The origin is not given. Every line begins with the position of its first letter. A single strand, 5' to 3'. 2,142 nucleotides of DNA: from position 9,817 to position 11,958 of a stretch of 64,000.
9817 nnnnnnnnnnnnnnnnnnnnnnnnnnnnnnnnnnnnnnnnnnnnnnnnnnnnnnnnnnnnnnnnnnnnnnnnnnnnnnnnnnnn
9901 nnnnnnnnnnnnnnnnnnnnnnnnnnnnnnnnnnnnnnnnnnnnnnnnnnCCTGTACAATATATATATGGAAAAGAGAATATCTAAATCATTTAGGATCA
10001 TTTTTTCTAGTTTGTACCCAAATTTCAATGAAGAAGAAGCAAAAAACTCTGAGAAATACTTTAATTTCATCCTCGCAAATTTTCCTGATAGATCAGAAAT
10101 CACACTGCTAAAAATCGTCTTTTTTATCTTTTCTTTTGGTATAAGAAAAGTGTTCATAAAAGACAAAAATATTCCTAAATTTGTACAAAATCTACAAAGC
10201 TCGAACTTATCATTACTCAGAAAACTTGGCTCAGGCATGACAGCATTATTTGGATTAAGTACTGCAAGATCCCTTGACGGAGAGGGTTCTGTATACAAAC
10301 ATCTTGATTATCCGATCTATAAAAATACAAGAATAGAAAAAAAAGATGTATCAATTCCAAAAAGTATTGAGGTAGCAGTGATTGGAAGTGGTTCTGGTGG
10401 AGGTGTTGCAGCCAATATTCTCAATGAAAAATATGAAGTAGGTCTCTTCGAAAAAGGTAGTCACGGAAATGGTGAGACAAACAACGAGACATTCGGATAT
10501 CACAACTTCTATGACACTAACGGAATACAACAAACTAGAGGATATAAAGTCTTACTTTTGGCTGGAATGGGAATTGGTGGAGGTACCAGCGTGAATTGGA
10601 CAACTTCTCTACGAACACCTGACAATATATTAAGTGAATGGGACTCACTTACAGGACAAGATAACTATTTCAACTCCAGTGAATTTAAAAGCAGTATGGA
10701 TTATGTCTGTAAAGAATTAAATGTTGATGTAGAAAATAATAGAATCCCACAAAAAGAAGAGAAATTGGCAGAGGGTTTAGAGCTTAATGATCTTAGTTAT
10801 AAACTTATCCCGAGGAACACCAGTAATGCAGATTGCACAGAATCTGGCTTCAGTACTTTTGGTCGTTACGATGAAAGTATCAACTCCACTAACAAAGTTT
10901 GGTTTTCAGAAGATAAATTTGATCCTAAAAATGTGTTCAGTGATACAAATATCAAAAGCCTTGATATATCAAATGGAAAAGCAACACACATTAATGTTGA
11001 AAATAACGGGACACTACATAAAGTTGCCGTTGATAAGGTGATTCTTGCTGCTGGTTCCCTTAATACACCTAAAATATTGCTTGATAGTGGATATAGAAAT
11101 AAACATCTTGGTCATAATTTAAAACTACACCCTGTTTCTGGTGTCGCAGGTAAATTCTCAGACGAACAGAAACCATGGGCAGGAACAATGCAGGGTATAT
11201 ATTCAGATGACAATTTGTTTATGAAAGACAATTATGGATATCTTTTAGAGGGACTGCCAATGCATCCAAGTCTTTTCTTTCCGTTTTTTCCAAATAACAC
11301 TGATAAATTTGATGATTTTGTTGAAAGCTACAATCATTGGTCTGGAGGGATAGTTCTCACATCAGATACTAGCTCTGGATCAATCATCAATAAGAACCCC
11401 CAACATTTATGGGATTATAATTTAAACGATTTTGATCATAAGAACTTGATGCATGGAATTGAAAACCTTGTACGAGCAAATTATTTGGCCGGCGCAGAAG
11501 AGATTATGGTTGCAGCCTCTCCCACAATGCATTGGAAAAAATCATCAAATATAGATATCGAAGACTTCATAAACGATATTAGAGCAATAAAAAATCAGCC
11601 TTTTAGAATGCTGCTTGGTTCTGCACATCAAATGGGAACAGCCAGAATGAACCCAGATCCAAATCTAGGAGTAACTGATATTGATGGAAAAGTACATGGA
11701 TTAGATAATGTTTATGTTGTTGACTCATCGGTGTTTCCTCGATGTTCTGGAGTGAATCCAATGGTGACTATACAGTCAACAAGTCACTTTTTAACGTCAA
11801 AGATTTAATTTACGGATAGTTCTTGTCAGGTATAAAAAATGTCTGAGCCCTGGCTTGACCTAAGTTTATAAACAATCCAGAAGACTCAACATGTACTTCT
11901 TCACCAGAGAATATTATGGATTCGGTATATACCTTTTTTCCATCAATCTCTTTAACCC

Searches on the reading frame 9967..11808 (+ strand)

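Call 17: search_protein_families(library=ncbifam, proteins=[window:9967-11808:+], max_evalue=0.00001)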
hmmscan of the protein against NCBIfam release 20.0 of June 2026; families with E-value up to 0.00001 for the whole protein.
window:9967-11808:+ (613 aa): 6 families
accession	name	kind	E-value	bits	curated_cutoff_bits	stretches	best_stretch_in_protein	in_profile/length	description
NF058674.1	CholsOxChoxAB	equivalog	4.4e-14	51.9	850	1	552-605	471-524/535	cholesterol oxidase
TIGR03970.1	mycofact_MftG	equivalog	2.4e-13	49.9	387.45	0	323-376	212-265/487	mycofactocin dehydrogenase MftG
TIGR04542.1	GMC_mycofac_2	equivalog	4.7e-13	49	400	0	136-228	2-98/425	mycofactocin system GMC family oxidoreductase MftG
NF002550.0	PRK02106.1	subfamily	6.5e-12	44.7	605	0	553-597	472-517/563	choline dehydrogenase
TIGR01810.1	betA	equivalog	1.2e-11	44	732.1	0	553-595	465-508/532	choline dehydrogenase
TIGR02462.1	pyranose_ox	equivalog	9.6e-07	28.1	544.9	0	553-602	483-532/548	pyranose oxidase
